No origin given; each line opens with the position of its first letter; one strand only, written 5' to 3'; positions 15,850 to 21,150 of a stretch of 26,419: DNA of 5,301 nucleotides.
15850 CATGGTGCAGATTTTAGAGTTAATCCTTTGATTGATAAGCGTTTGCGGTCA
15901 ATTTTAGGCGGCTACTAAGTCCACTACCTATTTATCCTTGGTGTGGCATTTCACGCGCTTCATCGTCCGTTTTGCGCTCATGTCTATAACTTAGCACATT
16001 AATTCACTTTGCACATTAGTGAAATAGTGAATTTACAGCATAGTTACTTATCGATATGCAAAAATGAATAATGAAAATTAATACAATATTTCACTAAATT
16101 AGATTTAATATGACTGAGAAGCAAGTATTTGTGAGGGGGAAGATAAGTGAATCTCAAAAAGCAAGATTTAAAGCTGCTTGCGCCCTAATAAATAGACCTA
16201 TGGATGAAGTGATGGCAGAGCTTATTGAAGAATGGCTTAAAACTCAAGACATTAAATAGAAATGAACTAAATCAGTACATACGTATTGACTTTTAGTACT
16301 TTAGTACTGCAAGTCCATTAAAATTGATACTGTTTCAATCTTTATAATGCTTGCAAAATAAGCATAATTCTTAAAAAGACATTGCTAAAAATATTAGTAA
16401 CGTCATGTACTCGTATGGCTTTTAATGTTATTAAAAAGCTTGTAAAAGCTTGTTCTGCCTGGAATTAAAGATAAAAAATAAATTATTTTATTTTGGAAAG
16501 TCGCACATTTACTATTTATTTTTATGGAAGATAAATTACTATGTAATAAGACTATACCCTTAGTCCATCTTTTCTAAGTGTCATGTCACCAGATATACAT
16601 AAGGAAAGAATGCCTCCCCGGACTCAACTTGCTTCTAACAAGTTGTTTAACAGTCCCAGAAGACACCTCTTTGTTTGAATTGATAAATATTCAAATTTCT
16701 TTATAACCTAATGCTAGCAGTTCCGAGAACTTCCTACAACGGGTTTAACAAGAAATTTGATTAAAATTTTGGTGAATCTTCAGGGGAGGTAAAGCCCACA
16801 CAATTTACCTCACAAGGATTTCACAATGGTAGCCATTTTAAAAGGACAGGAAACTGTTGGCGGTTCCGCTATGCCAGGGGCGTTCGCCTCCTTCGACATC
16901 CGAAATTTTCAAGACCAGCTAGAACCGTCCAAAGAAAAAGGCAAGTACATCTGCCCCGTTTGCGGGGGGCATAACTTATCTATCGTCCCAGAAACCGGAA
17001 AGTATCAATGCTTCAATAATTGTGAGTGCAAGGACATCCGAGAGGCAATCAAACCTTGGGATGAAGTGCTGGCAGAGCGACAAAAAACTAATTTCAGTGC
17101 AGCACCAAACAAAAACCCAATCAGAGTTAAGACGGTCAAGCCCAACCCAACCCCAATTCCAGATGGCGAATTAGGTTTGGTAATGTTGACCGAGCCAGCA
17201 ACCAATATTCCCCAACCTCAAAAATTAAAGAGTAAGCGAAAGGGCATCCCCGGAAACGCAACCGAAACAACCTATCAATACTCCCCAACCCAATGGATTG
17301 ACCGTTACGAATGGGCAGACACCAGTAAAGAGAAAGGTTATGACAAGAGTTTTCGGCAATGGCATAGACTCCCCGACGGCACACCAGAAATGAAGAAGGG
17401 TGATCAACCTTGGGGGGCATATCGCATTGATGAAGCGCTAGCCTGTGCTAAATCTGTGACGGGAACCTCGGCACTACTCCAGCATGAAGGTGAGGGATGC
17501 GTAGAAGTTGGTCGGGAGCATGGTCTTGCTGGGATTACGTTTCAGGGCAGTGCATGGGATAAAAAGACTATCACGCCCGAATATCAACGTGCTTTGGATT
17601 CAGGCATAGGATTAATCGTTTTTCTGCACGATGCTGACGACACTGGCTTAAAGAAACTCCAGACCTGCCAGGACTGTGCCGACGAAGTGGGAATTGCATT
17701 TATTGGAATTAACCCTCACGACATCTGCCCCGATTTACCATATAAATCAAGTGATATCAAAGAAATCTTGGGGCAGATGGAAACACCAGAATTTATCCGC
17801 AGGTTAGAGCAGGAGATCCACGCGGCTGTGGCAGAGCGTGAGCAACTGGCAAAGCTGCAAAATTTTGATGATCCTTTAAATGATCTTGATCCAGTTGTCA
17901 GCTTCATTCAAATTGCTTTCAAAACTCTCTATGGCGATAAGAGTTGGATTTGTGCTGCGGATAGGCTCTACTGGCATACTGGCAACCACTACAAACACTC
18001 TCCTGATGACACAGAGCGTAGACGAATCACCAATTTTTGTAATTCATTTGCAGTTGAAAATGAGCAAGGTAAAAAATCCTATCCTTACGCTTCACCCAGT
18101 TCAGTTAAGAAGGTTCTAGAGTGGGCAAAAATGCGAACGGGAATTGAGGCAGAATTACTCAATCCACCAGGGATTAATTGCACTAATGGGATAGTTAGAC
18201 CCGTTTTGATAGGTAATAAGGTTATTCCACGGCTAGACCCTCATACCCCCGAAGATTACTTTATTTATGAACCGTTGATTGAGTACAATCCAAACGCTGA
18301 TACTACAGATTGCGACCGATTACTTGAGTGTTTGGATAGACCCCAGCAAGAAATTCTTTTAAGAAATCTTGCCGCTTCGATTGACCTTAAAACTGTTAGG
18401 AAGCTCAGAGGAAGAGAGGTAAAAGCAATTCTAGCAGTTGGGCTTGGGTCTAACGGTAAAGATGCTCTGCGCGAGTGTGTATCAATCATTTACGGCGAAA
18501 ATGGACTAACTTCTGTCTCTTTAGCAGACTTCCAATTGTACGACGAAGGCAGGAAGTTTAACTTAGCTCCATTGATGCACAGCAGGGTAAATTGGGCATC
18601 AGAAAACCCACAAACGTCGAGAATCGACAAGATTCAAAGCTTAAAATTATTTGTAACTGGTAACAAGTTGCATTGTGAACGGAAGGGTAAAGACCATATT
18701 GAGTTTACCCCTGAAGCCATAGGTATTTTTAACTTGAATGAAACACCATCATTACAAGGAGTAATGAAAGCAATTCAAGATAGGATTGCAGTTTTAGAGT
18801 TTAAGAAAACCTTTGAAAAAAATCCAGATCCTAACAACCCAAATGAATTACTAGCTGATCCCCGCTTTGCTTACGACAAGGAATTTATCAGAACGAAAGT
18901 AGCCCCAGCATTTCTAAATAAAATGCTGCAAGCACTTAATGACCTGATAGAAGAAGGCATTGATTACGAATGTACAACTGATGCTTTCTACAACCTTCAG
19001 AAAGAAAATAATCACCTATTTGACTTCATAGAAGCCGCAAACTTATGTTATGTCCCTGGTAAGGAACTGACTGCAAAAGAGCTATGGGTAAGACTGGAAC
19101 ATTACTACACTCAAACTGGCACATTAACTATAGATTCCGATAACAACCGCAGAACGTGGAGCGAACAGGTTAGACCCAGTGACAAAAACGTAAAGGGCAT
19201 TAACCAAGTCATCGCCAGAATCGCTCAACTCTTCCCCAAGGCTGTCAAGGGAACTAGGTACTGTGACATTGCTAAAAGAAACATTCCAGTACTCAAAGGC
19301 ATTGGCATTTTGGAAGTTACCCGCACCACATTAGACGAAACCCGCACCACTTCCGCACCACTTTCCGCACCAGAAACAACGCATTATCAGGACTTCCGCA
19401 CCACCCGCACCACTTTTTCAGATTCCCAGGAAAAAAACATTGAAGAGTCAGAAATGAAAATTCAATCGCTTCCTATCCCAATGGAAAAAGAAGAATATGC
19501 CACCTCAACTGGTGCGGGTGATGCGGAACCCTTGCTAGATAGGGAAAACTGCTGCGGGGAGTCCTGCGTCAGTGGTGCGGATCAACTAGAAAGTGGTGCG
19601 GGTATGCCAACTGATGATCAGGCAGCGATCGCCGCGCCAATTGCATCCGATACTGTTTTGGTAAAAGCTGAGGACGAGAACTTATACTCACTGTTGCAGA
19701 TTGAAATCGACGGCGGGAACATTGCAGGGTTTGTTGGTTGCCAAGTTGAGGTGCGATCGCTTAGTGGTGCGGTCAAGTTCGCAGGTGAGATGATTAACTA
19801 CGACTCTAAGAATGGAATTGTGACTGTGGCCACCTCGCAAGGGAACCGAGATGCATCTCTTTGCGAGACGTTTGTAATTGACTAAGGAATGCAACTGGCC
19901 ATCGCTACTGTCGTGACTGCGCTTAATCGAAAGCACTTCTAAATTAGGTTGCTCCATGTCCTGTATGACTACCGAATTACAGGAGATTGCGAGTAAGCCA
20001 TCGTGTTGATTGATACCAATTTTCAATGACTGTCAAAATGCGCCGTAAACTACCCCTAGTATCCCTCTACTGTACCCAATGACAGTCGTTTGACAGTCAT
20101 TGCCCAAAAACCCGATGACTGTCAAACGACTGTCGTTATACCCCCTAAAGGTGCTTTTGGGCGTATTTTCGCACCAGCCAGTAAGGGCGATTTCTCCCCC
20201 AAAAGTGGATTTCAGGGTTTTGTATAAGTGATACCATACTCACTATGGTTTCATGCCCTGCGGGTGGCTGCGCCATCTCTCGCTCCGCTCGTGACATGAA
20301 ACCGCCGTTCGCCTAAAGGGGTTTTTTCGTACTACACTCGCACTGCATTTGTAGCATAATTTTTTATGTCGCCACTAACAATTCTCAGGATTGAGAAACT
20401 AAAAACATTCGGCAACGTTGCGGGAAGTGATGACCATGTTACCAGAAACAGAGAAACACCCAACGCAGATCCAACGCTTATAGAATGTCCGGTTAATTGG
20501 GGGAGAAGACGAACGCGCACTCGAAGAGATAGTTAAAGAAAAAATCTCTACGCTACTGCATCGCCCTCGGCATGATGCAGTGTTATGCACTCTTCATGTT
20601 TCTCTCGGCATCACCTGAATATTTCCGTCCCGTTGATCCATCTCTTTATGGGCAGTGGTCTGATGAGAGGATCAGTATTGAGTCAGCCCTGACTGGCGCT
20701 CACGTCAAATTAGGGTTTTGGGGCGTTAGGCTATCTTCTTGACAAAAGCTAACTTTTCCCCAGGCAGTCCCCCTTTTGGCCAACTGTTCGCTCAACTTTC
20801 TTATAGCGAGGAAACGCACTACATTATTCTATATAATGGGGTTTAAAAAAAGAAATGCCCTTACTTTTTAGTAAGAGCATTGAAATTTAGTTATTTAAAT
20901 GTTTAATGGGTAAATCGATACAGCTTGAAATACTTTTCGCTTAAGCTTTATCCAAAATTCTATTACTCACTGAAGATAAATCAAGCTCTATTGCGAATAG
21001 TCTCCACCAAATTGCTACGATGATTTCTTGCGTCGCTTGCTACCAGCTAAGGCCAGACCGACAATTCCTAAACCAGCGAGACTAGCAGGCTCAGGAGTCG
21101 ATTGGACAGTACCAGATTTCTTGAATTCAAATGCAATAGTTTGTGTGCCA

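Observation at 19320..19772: Strand-symmetric 9-mer array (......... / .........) embedded in the 3' coding region of the primase-helicase gene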

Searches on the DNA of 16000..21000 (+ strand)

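Call 8: search_dna_similar(query=window:16000-21000:+, collection=plasmids, mode=near)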
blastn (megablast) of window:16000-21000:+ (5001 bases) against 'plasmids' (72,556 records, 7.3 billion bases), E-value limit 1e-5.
Records with a match: 27; places in all: 34; records where one place covers at least 80% of the query: 1.
Best place of each record, by identity: 90-95% 6; 80-90% 12; 60-80% 9.
By first word of the organism name: Nostoc 22; Tolypothrix 3; Microchaete 1; Aulosira 1.
By predicted mobility (MOB-suite, as given by PLSDB): mobilizable 19; non-mobilizable 7; conjugative 1.
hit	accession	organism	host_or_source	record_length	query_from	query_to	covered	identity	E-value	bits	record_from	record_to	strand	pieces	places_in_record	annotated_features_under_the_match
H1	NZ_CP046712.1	Nostoc sp. ATCC 53789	-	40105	421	4574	83%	92.7%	0e+0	5991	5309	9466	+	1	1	DUF5906 domain-containing protein | plasmid recombination protein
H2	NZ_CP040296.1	Nostoc sp. C057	Phaeoceros,pure culture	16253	552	3891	67%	93.4%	0e+0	4955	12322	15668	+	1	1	DUF5906 domain-containing protein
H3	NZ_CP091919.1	Nostoc sp. UHCC 0870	cell culture,Brackish water, ...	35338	552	3883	67%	90.1%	0e+0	4322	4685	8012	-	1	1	DUF5906 domain-containing protein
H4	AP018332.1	Nostoc commune HK-02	-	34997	896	3602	54%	78.1%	0e+0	1692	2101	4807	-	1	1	hypothetical protein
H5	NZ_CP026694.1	Nostoc sp. 'Lobaria pulmonaria (5183) cyanobiont'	Lobaria pulmonaria thallus,lichen ...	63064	880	3559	54%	76.9%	0e+0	1483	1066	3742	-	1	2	DUF5906 domain-containing protein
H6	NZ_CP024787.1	Nostoc flagelliforme CCNUN1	cell culture,desert soil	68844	893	3559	53%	76.2%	0e+0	1369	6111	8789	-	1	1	DUF5906 domain-containing protein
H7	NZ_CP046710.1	Nostoc sp. ATCC 53789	-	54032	1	1827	37%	88.0%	0e+0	2156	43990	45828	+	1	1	primase-like DNA-binding domain-containing protein | plasmid partition protein ParG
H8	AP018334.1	Nostoc commune HK-02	-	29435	417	1852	29%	82.4%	0e+0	1236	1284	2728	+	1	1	helicase superfamily 3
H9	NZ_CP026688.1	Nostoc sp. 'Peltigera membranacea cyanobiont' N6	Lichen thallus,Peltigera membranacea ...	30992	417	1839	28%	81.7%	0e+0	1170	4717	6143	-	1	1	primase-like DNA-binding domain-containing protein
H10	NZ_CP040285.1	Nostoc sp. C057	Phaeoceros,pure culture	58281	880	1827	19%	81.7%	0e+0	789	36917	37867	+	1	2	primase-like DNA-binding domain-containing protein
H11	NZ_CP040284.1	Nostoc sp. C057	Phaeoceros,pure culture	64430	885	1836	19%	79.0%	2e-180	641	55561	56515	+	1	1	DUF5906 domain-containing protein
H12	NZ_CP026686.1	Nostoc sp. 'Peltigera membranacea cyanobiont' N6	Lichen thallus,Peltigera membranacea ...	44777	3892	4665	15%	92.1%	0e+0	1092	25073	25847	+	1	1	mobV: MobV family relaxase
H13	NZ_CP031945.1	Nostoc sphaeroides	whole organism,water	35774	1169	1885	14%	82.6%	2e-176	628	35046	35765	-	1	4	hypothetical protein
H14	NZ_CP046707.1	Nostoc sp. ATCC 53789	-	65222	3892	4522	13%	90.2%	0e+0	821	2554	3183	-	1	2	none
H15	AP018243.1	Microchaete diplosiphon NIES-3275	-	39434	435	976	11%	79.8%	2e-100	375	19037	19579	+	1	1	hypothetical protein (x2)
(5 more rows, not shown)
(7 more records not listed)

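Call 9: get_annotated_region(hit=H1, flank=2000)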
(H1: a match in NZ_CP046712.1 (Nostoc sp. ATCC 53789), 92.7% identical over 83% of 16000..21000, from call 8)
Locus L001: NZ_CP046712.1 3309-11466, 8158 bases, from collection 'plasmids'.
description: Nostoc sp. ATCC 53789 plasmid pNsp_i, complete sequence
organism: Nostoc sp. ATCC 53789 (NCBI taxid 76335)
taxonomy: Bacteria; Cyanobacteriota; Cyanophyceae; Nostocales; Nostocaceae; Nostoc; Nostoc sp. ATCC 53789
host: -; source: -; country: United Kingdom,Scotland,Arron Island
typing (MOB-suite, as given by PLSDB): mobilizable; relaxase MOBP,MOBV
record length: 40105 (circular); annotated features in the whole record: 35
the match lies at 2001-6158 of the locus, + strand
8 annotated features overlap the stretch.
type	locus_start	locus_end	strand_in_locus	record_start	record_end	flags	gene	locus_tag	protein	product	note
CDS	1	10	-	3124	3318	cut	-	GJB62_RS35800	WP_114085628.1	hypothetical protein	-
CDS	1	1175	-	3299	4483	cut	-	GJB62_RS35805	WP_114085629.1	hypothetical protein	-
CDS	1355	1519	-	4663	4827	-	-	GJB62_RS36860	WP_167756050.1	hypothetical protein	-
CDS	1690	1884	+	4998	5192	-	-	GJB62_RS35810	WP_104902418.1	ribbon-helix-helix protein, CopG family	GO:0006355 - regulation of DNA-templated transcription [Evidence IEA]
CDS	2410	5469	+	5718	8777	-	-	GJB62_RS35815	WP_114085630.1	DUF5906 domain-containing protein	-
CDS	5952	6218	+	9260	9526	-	-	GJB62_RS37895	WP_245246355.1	plasmid recombination protein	-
CDS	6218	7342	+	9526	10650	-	-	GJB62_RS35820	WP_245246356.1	plasmid recombination protein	GO:0006310 - DNA recombination [Evidence IEA]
CDS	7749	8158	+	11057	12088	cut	-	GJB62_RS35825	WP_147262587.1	hypothetical protein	-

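Call 10: get_annotated_region(hit=H2, flank=2000)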
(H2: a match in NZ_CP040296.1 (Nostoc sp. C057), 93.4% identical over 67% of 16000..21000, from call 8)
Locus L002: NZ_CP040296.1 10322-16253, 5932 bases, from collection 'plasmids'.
description: Nostoc sp. C057 plasmid p057_O
organism: Nostoc sp. C057 (NCBI taxid 2576903)
taxonomy: Bacteria; Cyanobacteriota; Cyanophyceae; Nostocales; Nostocaceae; Nostoc; Nostoc sp. C057
host: -; source: Phaeoceros,pure culture; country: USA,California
typing (MOB-suite, as given by PLSDB): non-mobilizable
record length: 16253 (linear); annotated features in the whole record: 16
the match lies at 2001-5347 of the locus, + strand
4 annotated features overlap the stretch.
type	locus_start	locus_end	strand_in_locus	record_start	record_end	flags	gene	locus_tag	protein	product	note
CDS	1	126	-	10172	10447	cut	-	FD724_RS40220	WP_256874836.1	hypothetical protein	-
CDS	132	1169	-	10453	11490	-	-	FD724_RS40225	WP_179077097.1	ParM/StbA family protein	GO:0030541 - plasmid partitioning [Evidence IEA]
CDS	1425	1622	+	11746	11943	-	-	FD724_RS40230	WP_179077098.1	hypothetical protein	-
CDS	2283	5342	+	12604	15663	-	-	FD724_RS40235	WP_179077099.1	DUF5906 domain-containing protein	-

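Call 11: get_annotated_region(hit=H3, flank=2000)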
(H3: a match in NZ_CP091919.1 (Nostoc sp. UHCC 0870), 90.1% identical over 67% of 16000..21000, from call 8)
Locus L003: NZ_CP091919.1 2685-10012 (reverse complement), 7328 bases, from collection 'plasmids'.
description: Nostoc sp. UHCC 0870 plasmid unnamed6, complete sequence
organism: Nostoc sp. UHCC 0870 (NCBI taxid 2914041)
taxonomy: Bacteria; Cyanobacteriota; Cyanophyceae; Nostocales; Nostocaceae; Nostoc; Nostoc sp. UHCC 0870
host: -; source: cell culture,Brackish water, Varlaxudden, Baltic Sea; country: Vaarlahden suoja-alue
typing (MOB-suite, as given by PLSDB): mobilizable; relaxase MOBP
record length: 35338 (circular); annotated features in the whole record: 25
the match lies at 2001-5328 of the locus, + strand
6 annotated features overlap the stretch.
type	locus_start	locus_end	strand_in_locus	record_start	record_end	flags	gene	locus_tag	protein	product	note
CDS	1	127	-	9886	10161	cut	-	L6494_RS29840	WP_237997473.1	hypothetical protein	-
CDS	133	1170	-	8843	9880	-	-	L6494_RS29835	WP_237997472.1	ParM/StbA family protein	GO:0030541 - plasmid partitioning [Evidence IEA]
CDS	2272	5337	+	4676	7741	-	-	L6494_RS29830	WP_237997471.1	DUF5906 domain-containing protein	-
CDS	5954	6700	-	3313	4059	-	-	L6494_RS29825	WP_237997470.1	hypothetical protein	-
CDS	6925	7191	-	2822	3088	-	-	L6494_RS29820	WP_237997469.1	hypothetical protein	-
CDS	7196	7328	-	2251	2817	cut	-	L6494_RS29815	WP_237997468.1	hypothetical protein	-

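Call 12: get_annotated_region(hit=H4, flank=2000)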
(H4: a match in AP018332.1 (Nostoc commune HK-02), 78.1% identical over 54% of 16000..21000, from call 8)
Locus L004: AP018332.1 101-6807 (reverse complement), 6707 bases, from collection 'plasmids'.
description: Nostoc commune HK-02 plasmid plasmid6 DNA, complete genome
organism: Nostoc commune HK-02 (NCBI taxid 1137087)
taxonomy: Bacteria; Cyanobacteriota; Cyanophyceae; Nostocales; Nostocaceae; Nostoc; Nostoc commune; Nostoc commune HK-02
host: -; source: -; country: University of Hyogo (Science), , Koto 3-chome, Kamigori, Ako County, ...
typing (MOB-suite, as given by PLSDB): non-mobilizable
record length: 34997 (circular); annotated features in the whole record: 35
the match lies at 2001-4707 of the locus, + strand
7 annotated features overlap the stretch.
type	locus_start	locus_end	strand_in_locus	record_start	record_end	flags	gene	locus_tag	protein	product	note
CDS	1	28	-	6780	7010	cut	-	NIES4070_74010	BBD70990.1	hypothetical protein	-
CDS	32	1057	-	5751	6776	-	-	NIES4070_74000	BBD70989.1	hypothetical protein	-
CDS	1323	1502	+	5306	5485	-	-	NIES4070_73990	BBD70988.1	hypothetical protein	-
CDS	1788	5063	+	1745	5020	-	-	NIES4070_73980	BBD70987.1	hypothetical protein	-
CDS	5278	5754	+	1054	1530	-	-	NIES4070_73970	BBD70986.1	hypothetical protein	-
CDS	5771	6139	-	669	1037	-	-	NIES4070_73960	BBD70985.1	hypothetical protein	-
CDS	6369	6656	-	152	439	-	-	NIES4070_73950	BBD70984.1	hypothetical protein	-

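Call 13: get_annotated_region(hit=H5, flank=2000)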
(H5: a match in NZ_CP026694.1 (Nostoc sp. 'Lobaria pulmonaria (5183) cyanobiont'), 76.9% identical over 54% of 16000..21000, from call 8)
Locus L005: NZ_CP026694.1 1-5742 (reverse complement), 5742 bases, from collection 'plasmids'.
description: Nostoc sp. 'Lobaria pulmonaria (5183) cyanobiont' strain 5183 plasmid pNLP2, complete sequence
organism: Nostoc sp. 'Lobaria pulmonaria (5183) cyanobiont' (NCBI taxid 1618022)
taxonomy: Bacteria; Cyanobacteriota; Cyanophyceae; Nostocales; Nostocaceae; Nostoc; Nostoc sp. 'Lobaria pulmonaria (5183) cyanobiont'
host: -; source: Lobaria pulmonaria thallus,lichen thallus; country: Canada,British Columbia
typing (MOB-suite, as given by PLSDB): mobilizable; relaxase MOBV
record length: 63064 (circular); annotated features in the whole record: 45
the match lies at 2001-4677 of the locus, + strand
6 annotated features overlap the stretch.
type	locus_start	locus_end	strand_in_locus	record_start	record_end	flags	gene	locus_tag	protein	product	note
CDS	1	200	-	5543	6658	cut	-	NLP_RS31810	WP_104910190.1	ParM/StbA family protein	GO:0030541 - plasmid partitioning [Evidence IEA]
CDS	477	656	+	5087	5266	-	-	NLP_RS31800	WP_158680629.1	hypothetical protein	-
CDS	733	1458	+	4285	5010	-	-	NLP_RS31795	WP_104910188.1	hypothetical protein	-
CDS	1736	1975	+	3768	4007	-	-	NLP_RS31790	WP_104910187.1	hypothetical protein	-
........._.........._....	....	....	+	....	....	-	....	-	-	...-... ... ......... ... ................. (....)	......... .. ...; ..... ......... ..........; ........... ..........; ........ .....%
CDS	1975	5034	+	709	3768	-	-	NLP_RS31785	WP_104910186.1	DUF5906 domain-containing protein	-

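Call 14: get_annotated_region(hit=H6, flank=2000)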
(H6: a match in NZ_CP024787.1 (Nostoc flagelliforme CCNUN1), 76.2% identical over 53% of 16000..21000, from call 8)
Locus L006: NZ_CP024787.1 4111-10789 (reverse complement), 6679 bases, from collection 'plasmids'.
description: Nostoc flagelliforme CCNUN1 plasmid pNFSY02, complete sequence
organism: Nostoc flagelliforme CCNUN1 (NCBI taxid 2038116)
taxonomy: Bacteria; Cyanobacteriota; Cyanophyceae; Nostocales; Nostocaceae; Nostoc; Nostoc flagelliforme; Nostoc flagelliforme CCNUN1
host: -; source: cell culture,desert soil; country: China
typing (MOB-suite, as given by PLSDB): mobilizable; relaxase MOBP
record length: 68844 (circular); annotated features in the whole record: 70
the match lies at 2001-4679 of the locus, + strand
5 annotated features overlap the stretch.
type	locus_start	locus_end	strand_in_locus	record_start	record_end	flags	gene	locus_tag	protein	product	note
CDS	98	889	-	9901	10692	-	-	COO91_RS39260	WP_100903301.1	hypothetical protein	-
CDS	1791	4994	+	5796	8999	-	-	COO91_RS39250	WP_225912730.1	DUF5906 domain-containing protein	-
CDS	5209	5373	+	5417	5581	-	-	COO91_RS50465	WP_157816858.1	nuclear transport factor 2 family protein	-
CDS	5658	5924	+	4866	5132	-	-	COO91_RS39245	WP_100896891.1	helix-turn-helix domain-containing protein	-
CDS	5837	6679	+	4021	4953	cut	-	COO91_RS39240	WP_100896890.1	IS630 family transposase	-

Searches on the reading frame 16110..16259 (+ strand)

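Call 79: search_protein_families(library=pfam, proteins=[window:16110-16259:+], max_evalue=0.01)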
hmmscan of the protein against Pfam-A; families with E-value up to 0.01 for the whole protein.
window:16110-16259:+ (49 aa): 3 families
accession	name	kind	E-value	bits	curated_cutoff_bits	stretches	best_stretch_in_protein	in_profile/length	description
PF09274.16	ParG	-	1.8e-05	25.2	21.4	1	4-47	33-76/76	ParG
PF21432.3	56B_RHH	-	8.5e-05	22.9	27.2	1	17-44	4-31/32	56B-like, Ribbon-helix-helix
PF23807.1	RHH_10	-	0.00069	20.3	27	1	4-47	22-61/84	Ribbon-helix-helix protein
